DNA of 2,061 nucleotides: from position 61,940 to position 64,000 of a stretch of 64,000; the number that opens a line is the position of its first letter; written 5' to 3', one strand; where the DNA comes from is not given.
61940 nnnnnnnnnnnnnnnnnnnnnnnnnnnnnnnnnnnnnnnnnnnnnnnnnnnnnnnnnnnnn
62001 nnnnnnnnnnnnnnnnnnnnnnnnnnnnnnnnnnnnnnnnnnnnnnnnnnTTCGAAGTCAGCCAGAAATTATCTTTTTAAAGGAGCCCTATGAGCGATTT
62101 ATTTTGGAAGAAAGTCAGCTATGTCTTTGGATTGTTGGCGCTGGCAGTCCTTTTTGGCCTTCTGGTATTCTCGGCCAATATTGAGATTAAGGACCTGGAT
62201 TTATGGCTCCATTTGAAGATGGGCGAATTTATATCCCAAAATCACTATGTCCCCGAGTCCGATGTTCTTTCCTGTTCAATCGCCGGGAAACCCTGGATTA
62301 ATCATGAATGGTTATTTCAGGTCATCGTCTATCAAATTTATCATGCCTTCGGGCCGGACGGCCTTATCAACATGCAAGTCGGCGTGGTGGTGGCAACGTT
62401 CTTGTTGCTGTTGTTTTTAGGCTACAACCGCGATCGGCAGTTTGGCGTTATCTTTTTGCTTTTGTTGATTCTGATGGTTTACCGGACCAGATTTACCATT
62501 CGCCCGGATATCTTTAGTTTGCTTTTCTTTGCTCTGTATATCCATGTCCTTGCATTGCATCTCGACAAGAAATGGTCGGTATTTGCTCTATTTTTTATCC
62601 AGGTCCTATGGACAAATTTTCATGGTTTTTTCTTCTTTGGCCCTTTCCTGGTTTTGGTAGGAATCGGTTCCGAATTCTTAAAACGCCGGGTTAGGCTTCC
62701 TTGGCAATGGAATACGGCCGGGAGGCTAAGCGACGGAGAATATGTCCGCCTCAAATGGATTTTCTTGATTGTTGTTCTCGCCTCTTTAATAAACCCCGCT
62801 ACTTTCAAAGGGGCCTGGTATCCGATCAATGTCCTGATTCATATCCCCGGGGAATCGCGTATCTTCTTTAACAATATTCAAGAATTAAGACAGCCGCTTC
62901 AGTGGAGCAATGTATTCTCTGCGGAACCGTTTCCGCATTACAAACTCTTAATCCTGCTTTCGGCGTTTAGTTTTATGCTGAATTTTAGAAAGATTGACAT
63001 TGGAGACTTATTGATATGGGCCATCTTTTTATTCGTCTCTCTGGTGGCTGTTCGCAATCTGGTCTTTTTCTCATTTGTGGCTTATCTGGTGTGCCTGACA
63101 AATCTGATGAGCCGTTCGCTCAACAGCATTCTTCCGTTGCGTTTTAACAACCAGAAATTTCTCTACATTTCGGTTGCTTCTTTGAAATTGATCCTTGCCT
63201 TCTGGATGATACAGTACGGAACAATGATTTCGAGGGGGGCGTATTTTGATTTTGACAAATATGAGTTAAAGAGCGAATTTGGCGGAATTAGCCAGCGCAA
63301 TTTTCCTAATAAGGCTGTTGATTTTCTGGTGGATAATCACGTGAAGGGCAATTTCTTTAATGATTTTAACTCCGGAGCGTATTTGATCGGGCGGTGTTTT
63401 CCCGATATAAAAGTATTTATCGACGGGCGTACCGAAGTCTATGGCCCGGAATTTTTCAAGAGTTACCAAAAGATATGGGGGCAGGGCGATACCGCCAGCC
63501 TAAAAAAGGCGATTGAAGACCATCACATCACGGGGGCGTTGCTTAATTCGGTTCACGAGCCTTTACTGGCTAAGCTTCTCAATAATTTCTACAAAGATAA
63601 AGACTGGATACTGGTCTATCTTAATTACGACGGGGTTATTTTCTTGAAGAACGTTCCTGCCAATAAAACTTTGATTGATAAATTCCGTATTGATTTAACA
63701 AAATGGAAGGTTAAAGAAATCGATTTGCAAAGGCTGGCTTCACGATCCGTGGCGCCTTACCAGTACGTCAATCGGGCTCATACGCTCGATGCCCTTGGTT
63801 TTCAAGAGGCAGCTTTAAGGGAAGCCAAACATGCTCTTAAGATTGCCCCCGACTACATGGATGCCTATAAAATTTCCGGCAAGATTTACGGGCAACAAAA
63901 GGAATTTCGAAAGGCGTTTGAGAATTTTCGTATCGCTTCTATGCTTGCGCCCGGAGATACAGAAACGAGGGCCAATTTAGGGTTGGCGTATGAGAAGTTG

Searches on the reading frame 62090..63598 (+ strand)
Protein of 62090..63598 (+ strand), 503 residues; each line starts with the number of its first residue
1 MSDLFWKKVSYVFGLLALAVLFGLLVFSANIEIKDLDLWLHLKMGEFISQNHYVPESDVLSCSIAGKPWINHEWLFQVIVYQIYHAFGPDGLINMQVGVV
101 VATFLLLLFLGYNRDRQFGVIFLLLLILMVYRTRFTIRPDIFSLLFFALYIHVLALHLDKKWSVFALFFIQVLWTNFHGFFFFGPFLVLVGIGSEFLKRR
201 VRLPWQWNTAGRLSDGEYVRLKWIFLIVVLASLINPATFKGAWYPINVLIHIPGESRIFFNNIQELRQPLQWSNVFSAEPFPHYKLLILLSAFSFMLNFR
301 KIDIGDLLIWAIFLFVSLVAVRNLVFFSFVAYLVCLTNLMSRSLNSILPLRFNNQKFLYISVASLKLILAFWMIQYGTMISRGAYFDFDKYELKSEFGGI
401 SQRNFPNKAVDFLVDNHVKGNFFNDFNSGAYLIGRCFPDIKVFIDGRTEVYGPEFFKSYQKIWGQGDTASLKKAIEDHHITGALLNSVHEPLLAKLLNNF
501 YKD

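Call 80: search_dna_similar(query=window:62090-63598:+, collection=plasmids, mode=protein, max_evalue=0.001, max_rows=10)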
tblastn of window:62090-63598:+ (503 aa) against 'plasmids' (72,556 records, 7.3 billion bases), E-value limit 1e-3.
Records with a match: 5; places in all: 5; records where one place covers at least 80% of the query: 0.
Best place of each record, by identity: <60% 5.
By first word of the organism name: Azospira 1; Pararhizobium 1; Methylobacterium 1; Phyllobacterium 1; Rhizobium 1.
By predicted mobility (MOB-suite, as given by PLSDB): non-mobilizable 3; conjugative 2.
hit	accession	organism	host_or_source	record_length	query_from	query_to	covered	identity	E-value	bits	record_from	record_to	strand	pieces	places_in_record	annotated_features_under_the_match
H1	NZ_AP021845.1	Azospira sp. I09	-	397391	263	467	41%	26.3%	5e-5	54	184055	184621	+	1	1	hypothetical protein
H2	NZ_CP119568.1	Pararhizobium qamdonense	cell culture,soil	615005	33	176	29%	28.3%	3e-6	58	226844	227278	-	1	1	hypothetical protein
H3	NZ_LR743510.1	Methylobacterium bullatum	-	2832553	33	176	29%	25.5%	6e-4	50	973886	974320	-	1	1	none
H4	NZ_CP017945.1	Phyllobacterium zundukense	Oxytropis triphylla,cell culture,root ...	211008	28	144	23%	29.9%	5e-4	50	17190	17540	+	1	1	hypothetical protein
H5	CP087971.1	Rhizobium sp. RCAM05350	cell culture,fouling of walls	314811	33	100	14%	35.3%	4e-4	51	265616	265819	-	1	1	hypothetical protein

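Call 81: get_annotated_region(hit=H2, flank=3000)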
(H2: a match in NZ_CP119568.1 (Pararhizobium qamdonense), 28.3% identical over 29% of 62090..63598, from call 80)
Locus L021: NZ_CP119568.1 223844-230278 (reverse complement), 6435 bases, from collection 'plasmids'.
description: Pararhizobium qamdonense strain T808 plasmid p3, complete sequence
organism: Pararhizobium qamdonense (NCBI taxid 3031126)
taxonomy: Bacteria; Pseudomonadota; Alphaproteobacteria; Hyphomicrobiales; Rhizobiaceae; Pararhizobium; Pararhizobium qamdonense
host: -; source: cell culture,soil; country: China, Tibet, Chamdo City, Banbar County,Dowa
typing (MOB-suite, as given by PLSDB): conjugative; relaxase MOBQ; mating-pair formation MPF_T
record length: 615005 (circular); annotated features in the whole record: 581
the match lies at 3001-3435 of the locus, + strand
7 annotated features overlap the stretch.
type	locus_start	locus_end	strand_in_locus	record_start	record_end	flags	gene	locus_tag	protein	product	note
CDS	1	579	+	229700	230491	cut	-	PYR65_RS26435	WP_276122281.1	ABC transporter permease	GO:0055085 - transmembrane transport [Evidence IEA]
CDS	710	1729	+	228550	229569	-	-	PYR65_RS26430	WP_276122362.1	glycosyltransferase family 2 protein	-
CDS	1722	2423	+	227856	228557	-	-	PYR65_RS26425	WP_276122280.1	class I SAM-dependent methyltransferase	-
CDS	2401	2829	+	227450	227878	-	-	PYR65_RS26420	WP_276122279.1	GtrA family protein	-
CDS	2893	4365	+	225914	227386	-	-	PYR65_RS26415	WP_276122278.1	hypothetical protein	-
CDS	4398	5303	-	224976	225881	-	-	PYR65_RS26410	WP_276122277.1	NAD(P)-dependent oxidoreductase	-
CDS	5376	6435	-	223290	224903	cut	-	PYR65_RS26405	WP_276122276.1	GMC family oxidoreductase N-terminal domain-containing protein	-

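Call 82: get_annotated_region(hit=H1, flank=3000)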
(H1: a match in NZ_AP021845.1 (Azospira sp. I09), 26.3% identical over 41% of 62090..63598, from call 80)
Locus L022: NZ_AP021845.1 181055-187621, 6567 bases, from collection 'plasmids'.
description: Azospira sp. I09 plasmid pAZI09, complete sequence
organism: Azospira sp. I09 (NCBI taxid 1765049)
taxonomy: Bacteria; Pseudomonadota; Betaproteobacteria; Rhodocyclales; Rhodocyclaceae; Azospira; Azospira sp. I09
host: -; source: -; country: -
typing (MOB-suite, as given by PLSDB): conjugative; replicon IncP; relaxase MOBH,MOBP; mating-pair formation MPF_T
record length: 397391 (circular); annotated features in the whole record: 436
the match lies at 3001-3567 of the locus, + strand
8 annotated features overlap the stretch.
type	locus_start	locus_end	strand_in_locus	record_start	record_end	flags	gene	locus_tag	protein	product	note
CDS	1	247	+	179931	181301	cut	-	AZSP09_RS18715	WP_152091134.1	ISL3 family transposase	-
CDS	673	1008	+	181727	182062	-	-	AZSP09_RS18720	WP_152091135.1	hypothetical protein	-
CDS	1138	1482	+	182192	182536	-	-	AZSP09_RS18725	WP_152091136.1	hypothetical protein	-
CDS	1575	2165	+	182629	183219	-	-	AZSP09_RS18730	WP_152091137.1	hypothetical protein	-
CDS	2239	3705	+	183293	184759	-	-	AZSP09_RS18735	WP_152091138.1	hypothetical protein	-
CDS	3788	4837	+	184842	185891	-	-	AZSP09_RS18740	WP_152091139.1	hypothetical protein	-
CDS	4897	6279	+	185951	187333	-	-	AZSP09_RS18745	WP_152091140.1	N-6 DNA methylase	-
CDS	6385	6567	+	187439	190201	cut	-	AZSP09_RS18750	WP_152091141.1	PD-(D/E)XK nuclease family protein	-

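Call 85: search_protein_families(library=pfam, proteins=[L021:2893-4362:+, L022:2239-3702:+, L021:710-1726:+, L021:2401-2826:+], max_evalue=0.1)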
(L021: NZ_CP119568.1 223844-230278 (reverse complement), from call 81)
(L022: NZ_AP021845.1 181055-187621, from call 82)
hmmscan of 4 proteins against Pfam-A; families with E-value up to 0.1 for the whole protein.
L021:2893-4362:+ (490 aa): 0 families

L022:2239-3702:+ (488 aa): 0 families

L021:710-1726:+ (339 aa): 5 families
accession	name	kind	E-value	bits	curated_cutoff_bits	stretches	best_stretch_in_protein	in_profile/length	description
PF00535.33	Glycos_transf_2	-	3.2e-33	115.5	23.3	1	12-175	1-166/168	Glycosyl transferase family 2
PF13641.12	Glyco_tranf_2_3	-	4e-06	27.5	27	1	11-127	3-121/230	Glycosyltransferase like family 2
PF13506.12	Glyco_transf_21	-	0.0086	16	21.7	1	84-175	21-116/174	Glycosyl transferase family 21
PF04602.18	Arabinose_trans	-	0.021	14.2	25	1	189-257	314-383/459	Mycobacterial cell wall arabinan synthesis protein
PF10111.15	Glyco_tranf_2_2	-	0.039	13.9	27.3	1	12-104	1-92/276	Glycosyltransferase like family 2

L021:2401-2826:+ (142 aa): 1 family
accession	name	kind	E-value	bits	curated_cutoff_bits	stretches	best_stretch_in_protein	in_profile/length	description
PF04138.20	GtrA_DPMS_TM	-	8.8e-19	68.3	26.1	1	14-128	1-117/117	GtrA/DPMS, transmembrane domain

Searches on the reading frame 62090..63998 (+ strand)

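Call 5: search_protein_families(library=pfam, proteins=[window:62090-63998:+], max_evalue=1)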
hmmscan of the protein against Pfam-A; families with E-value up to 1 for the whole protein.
window:62090-63998:+ (636 aa): 5 families
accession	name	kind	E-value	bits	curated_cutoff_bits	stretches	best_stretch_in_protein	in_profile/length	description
PF07719.23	TPR_2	-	0.0028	18.1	27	0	559-589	4-34/34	Tetratricopeptide repeat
PF13414.12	TPR_11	-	0.039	14.1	26.8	0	597-636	1-40/42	TPR repeat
PF13428.12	TPR_14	-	0.06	14.5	23.5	0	561-595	6-40/44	Tetratricopeptide repeat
PF13181.12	TPR_8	-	0.11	13.1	25.7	0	559-589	4-34/34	Tetratricopeptide repeat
PF00515.34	TPR_1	-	0.34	11.2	27.8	0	592-621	3-32/34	Tetratricopeptide repeat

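Call 6: search_protein_families(library=ncbifam, proteins=[window:62090-63998:+], max_evalue=1)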
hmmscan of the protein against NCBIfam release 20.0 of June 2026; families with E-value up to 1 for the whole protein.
window:62090-63998:+ (636 aa): 6 families
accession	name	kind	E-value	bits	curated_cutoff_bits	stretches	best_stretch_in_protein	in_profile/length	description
TIGR02521.1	type_IV_pilW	equivalog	4.7e-07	29.6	154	1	572-631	47-106/234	type IV pilus biogenesis/stability protein PilW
NF008391.2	PRK11189.1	equivalog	1.4e-06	28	250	1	549-633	59-142/297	lipoprotein NlpI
TIGR02917.1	PEP_TPR_lipo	equivalog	4e-05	21.7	312.2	1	575-635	822-882/899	XrtA/PEP-CTERM system TPR-repeat protein PrsT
NF040959.1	MamA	equivalog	0.00043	19.8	200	1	568-636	83-151/204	magnetosome protein MamA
NF007302.0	PRK09782.1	equivalog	0.0051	14.8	1223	1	571-633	594-655/990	phage receptor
NF033920.0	C39_PA2778_fam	equivalog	0.093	12.1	150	1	551-633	151-233/255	PA2778 family cysteine peptidase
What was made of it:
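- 62090..64000 (+): Protein F (cut by the window end): polytopic membrane domain with a TPR tail. It lies outside the glycan island and is probably a Gtr-type GT-C. Only TPR matches (calls 5, 6).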
